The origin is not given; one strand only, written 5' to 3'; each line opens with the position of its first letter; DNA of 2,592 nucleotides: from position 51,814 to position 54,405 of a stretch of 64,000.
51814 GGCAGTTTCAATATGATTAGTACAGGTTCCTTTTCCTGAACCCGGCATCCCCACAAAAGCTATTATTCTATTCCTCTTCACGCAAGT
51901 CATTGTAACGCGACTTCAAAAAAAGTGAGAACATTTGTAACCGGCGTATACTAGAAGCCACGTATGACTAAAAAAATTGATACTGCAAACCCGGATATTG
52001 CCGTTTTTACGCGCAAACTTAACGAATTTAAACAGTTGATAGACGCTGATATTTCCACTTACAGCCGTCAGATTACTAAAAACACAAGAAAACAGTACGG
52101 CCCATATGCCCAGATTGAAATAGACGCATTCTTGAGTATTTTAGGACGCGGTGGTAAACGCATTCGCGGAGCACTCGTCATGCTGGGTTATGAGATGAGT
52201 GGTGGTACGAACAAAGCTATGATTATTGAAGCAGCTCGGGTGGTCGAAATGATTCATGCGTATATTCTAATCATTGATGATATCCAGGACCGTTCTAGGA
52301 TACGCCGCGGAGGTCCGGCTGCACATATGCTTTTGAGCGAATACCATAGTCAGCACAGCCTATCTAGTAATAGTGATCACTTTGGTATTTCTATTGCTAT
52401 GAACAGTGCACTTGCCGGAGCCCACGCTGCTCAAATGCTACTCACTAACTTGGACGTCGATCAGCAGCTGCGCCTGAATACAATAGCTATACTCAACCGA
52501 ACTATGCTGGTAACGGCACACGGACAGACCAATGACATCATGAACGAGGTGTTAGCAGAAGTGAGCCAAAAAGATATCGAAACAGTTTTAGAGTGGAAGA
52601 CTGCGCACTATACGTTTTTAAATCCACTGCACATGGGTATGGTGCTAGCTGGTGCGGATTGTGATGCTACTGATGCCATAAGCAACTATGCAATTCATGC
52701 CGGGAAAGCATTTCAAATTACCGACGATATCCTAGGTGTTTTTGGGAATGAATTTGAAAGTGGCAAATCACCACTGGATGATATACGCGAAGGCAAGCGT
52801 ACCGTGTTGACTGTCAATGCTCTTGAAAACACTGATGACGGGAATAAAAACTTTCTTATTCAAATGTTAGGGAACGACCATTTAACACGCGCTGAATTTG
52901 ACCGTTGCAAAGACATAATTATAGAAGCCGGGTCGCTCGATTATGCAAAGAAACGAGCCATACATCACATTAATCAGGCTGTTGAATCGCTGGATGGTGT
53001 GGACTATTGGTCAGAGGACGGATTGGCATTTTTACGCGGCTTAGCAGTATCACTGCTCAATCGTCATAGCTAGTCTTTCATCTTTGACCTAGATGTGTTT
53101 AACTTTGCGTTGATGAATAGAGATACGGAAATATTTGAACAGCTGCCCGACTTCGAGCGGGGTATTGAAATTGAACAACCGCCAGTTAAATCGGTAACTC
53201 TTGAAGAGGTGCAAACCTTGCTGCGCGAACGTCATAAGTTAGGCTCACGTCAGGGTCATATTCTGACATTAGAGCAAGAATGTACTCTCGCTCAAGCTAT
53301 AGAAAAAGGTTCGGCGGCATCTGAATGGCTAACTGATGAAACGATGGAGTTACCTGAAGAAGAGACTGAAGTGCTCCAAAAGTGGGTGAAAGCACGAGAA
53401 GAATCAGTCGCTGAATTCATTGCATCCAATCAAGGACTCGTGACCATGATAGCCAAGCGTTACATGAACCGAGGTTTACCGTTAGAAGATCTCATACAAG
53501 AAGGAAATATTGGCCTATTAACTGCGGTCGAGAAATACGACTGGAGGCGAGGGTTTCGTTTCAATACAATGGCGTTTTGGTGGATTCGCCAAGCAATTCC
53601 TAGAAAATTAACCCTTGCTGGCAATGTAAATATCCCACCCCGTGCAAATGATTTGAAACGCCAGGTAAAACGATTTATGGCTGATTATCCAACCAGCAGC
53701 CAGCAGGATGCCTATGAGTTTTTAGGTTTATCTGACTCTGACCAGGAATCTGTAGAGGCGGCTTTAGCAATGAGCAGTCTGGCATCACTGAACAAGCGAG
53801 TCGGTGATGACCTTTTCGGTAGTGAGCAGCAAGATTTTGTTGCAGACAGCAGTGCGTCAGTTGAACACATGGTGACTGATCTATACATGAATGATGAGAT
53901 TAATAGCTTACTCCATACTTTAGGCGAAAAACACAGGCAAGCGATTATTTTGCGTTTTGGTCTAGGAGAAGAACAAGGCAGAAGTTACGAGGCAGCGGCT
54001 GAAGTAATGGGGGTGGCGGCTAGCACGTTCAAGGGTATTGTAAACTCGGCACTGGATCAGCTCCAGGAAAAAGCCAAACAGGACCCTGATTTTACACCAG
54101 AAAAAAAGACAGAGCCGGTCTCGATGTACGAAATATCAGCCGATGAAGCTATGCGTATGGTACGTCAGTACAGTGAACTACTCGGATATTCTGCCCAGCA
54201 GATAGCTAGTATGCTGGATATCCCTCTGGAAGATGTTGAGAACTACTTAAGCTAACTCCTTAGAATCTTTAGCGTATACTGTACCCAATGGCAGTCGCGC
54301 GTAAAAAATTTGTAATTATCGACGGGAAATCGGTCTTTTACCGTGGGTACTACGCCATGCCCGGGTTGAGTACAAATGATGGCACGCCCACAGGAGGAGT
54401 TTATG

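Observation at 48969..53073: Carotenoid (C30-type) biosynthesis cluster between the two sigma-factor genes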

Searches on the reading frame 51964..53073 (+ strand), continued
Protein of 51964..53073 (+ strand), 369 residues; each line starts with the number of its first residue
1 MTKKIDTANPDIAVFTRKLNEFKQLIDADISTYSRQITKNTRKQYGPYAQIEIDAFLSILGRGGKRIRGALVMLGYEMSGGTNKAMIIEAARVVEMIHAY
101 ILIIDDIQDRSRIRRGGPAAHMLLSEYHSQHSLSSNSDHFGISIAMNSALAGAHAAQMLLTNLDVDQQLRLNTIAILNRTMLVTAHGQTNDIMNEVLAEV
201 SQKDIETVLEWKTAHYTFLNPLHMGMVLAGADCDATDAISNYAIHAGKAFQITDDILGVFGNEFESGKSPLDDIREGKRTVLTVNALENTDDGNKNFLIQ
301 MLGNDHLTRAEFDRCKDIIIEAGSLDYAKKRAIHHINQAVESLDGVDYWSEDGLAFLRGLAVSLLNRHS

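Call 94: search_solved_structures(query=window:51964-53073:+, max_evalue=1e-25, show_alignments=2)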
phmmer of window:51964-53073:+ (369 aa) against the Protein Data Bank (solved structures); distinct sequences matched with E-value up to 1e-25: 3.
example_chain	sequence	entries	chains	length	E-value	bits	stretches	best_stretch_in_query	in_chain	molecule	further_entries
3lk5_A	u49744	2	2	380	1.7e-34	123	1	57-363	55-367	Geranylgeranyl pyrophosphate synthase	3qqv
8f8f_A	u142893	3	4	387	2.4e-28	102.8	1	59-343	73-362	(2E,6E)-farnesyl diphosphate synthase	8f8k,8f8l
3oyr_A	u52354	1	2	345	7e-26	94.6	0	171-343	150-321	Trans-isoprenyl diphosphate synthase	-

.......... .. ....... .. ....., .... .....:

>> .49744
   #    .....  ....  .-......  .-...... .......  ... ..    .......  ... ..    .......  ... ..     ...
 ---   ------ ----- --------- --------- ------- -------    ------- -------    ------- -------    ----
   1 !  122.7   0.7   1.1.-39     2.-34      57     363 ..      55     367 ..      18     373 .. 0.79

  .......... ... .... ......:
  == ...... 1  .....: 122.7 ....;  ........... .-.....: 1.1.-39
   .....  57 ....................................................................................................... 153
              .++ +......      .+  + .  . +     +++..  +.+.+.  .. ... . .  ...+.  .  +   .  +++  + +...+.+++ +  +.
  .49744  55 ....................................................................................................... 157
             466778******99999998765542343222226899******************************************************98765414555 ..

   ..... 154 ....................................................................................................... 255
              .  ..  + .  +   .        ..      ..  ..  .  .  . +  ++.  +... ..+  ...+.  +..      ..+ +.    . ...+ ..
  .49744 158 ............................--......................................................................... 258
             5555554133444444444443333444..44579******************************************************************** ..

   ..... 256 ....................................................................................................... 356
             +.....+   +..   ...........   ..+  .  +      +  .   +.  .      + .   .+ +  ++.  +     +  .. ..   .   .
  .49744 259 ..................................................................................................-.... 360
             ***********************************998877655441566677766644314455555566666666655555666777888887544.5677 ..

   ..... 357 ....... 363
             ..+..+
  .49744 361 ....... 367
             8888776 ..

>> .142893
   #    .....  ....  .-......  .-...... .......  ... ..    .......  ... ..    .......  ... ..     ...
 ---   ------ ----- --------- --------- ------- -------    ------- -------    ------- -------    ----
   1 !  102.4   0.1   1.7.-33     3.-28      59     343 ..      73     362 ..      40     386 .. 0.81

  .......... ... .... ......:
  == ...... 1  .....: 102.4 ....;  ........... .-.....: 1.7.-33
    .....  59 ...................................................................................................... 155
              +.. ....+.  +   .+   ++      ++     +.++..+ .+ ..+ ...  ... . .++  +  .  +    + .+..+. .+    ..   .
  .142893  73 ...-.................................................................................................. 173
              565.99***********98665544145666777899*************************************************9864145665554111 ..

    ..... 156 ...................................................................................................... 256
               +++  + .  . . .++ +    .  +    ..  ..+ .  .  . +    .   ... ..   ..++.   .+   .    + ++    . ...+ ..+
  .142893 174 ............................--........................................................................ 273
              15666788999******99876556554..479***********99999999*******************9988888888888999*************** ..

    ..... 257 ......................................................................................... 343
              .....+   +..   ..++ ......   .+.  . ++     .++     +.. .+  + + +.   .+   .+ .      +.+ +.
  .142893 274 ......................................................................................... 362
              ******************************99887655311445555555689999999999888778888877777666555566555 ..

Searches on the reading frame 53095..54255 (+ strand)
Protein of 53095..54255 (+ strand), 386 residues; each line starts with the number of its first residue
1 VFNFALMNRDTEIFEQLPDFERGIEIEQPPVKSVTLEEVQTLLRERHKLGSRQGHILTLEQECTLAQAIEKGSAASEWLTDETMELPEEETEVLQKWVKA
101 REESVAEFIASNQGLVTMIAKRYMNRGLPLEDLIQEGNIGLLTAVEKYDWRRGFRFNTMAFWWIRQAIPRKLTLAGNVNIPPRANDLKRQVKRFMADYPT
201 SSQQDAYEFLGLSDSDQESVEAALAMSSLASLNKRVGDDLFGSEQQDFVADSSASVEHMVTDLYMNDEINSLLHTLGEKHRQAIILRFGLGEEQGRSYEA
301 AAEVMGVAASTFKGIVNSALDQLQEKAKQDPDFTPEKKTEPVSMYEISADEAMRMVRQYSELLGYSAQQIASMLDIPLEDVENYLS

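Call 3: search_protein_families(library=pfam, proteins=[window:53095-54255:+])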
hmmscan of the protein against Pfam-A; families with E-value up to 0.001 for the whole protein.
window:53095-54255:+ (386 aa): 4 families
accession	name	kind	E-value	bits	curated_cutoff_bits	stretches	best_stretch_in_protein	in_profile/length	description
PF04542.20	Sigma70_r2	-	2.1e-17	63.1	24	1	109-169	2-62/71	Sigma-70 region 2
PF04545.22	Sigma70_r4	-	2.2e-09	37.1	24.1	1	272-325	1-50/50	Sigma-70, region 4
PF08281.18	Sigma70_r4_2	-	3.1e-07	30.4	25.7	0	360-386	22-48/54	Sigma-70, region 4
PF13384.12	HTH_23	-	7.4e-05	22.9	24.6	0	350-377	5-30/50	Homeodomain-like domain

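Call 4: search_protein_families(library=ncbifam, proteins=[window:53095-54255:+])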
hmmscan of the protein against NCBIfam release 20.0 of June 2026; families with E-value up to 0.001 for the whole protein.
window:53095-54255:+ (386 aa): 56 families (the best 25 are shown)
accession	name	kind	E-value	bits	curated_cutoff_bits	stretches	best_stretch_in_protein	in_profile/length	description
TIGR02997.1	Sig70-cyanoRpoD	subfamily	4.7e-42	144.3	384.5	1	61-323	37-297/298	RNA polymerase sigma factor, RpoD/SigA family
TIGR02393.1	RpoD_Cterm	equivalog_domain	8.7e-42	143.3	354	1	107-329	4-230/238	RNA polymerase sigma factor RpoD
NF005920.0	PRK07921.1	subfamily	6.2e-41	140.5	464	1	53-327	41-318/328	RNA polymerase sigma factor SigB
NF041931.2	MzaA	equivalog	1.1e-39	136.9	800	1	82-326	454-704/726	MZA anti-phage system associated sigma-70 family RNA polymerase sigma factor MzaA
TIGR02394.1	rpoS_proteo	equivalog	2.7e-39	135.4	378.7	1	87-327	30-274/285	RNA polymerase sigma factor RpoS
NF004207.0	PRK05657.1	equivalog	4.5e-37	128.1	394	1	87-328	73-318/329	RNA polymerase sigma factor RpoS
NF004615.0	PRK05949.1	subfamily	7.7e-36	123.6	530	1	57-327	50-318/327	RNA polymerase sigma factor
NF004562.0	PRK05901.1-4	equivalog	3.6e-35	121.5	779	1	82-324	295-541/571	RNA polymerase sigma factor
NF004208.0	PRK05658.1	equivalog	5.1e-35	121.5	555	1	89-325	378-618/631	RNA polymerase sigma factor RpoD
NF004561.0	PRK05901.1-3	equivalog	2.1e-34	119.6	582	1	56-317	252-517/537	RNA polymerase sigma factor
NF004560.0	PRK05901.1-1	equivalog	4.3e-34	118.5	711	1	56-323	228-502/516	RNA polymerase sigma factor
NF006666.0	PRK09210.1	equivalog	1.4e-33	116.8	572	1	87-327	116-360/370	RNA polymerase sigma factor RpoD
NF005785.0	PRK07598.1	equivalog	2.1e-33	115.8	554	1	25-325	95-400/415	RNA polymerase sigma factor SigC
NF005642.0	PRK07405.1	subfamily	1.1e-32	113.5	524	1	59-326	42-308/318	RNA polymerase sigma factor SigD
NF005643.0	PRK07406.1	equivalog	2.6e-32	112.4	500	1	49-172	110-229/397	RNA polymerase sigma factor RpoD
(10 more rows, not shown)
